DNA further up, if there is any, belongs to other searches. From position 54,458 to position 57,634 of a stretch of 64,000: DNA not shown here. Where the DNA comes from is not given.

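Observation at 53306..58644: Apparently intact Tn3-family transposon with a perfect 5-bp target duplication inserted into the 3' end of ccmD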

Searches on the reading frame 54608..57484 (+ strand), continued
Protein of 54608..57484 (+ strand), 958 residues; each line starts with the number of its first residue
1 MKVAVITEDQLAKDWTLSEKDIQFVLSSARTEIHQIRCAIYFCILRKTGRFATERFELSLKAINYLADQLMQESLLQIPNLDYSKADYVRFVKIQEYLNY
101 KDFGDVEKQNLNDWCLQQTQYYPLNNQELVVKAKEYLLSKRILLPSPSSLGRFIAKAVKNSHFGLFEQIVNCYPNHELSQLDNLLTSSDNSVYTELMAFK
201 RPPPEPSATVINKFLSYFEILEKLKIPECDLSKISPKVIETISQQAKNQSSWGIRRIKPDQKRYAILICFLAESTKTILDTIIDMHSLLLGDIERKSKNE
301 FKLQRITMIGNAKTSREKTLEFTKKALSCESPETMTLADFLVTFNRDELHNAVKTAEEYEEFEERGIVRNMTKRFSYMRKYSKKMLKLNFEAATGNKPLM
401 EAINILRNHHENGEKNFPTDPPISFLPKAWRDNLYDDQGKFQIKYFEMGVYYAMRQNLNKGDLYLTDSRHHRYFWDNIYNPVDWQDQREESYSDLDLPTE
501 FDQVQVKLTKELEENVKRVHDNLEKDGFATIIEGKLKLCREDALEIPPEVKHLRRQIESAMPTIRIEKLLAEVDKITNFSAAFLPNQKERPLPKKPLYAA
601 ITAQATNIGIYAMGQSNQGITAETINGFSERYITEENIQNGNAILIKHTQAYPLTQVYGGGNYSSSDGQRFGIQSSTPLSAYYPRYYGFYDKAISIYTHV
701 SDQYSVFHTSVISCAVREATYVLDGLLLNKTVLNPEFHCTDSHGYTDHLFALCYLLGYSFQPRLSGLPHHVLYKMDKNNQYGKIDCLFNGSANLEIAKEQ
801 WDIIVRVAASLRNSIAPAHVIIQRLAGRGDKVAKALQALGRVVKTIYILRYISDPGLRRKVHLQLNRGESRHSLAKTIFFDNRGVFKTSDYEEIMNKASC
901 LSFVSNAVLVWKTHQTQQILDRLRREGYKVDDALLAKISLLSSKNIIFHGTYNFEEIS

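Call 28: search_solved_structures(query=window:54608-57484:+, show_alignments=1)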
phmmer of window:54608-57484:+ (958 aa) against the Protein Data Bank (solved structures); distinct sequences matched with E-value up to 0.001: 2.
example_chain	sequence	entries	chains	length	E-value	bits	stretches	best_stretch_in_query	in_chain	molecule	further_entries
7qd8_A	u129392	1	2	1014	5.3e-110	372.2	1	4-956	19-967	Transposase for transposon Tn4430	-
7qd4_A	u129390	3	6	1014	2.5e-109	370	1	4-956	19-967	Transposase for transposon Tn4430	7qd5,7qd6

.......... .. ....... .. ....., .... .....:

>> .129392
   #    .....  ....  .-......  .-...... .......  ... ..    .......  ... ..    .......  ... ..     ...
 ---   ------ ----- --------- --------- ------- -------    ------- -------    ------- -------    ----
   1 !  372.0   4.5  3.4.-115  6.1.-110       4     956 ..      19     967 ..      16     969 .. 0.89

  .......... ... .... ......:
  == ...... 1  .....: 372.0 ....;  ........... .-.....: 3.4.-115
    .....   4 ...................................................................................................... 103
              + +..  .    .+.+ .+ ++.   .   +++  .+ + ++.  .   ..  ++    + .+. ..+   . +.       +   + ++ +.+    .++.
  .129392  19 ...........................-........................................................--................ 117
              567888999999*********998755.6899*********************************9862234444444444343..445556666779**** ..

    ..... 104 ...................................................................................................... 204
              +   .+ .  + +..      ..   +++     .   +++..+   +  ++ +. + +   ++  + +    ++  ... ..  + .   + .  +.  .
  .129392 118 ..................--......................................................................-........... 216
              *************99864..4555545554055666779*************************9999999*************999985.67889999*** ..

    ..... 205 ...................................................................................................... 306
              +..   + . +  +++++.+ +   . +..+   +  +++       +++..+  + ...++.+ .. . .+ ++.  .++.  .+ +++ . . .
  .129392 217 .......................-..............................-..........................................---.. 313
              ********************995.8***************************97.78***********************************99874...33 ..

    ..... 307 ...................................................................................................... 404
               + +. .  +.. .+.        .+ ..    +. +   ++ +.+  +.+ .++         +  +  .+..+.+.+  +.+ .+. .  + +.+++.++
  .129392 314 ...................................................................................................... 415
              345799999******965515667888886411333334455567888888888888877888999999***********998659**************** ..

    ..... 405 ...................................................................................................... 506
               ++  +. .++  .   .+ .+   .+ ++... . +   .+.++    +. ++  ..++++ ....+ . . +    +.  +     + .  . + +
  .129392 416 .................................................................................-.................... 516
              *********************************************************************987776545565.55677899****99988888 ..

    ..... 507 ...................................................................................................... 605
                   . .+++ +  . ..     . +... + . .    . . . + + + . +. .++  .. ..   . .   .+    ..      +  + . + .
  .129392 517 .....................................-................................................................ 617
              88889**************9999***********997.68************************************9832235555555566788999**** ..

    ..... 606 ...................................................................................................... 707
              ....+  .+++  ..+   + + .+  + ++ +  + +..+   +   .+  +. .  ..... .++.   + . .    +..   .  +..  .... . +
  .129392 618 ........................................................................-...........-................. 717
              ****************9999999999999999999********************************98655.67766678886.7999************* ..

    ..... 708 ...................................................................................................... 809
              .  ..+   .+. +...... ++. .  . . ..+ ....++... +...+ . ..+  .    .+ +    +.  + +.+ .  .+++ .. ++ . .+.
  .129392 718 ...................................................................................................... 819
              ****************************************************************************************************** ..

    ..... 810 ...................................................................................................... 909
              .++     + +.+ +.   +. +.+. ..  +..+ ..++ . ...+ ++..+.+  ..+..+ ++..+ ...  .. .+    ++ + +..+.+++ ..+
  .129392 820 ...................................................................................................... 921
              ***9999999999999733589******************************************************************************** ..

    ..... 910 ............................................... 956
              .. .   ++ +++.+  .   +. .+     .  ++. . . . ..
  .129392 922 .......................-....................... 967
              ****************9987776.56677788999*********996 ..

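Call 39: search_protein_families(library=ncbifam, proteins=[window:54608-57484:+], max_evalue=0.01)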
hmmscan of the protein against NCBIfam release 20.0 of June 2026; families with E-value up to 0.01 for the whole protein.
window:54608-57484:+ (958 aa): 1 family
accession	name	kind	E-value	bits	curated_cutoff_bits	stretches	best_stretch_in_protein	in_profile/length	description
NF033527.1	transpos_Tn3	equivalog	7.6e-216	719.2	500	1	7-955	2-954/954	Tn3 family transposase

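Call 45: get_annotated_region(hit=H1, flank=4000)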
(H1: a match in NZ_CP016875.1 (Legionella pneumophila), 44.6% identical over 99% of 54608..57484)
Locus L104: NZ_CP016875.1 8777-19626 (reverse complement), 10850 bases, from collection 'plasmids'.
description: Legionella pneumophila subsp. pneumophila strain FFI329 plasmid unnamed, complete sequence
organism: Legionella pneumophila (NCBI taxid 91891)
taxonomy: Bacteria; Pseudomonadota; Gammaproteobacteria; Legionellales; Legionellaceae; Legionella; Legionella pneumophila
host: -; source: Glomma River; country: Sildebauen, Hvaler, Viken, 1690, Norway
typing (MOB-suite, as given by PLSDB): conjugative; relaxase MOBF; mating-pair formation MPF_F
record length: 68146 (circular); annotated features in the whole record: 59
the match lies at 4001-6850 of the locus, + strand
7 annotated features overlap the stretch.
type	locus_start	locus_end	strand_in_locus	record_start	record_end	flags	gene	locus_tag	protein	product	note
CDS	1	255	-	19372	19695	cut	-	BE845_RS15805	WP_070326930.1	hypothetical protein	-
CDS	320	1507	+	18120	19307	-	-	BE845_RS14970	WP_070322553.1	reverse transcriptase/maturase family protein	-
CDS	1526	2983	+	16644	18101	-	-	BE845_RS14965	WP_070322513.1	transposase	-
CDS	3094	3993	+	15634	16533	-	-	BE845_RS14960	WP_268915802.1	tyrosine-type recombinase/integrase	GO:0015074 - DNA integration [Evidence IEA]; GO:0006310 - DNA recombination [Evidence IEA]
CDS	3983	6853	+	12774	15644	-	-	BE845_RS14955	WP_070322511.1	Tn3 family transposase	-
CDS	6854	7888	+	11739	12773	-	-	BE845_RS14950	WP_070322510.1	virulence protein RhuM/Fic/DOC family protein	-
CDS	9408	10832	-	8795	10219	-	-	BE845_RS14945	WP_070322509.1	ankyrin repeat domain-containing protein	-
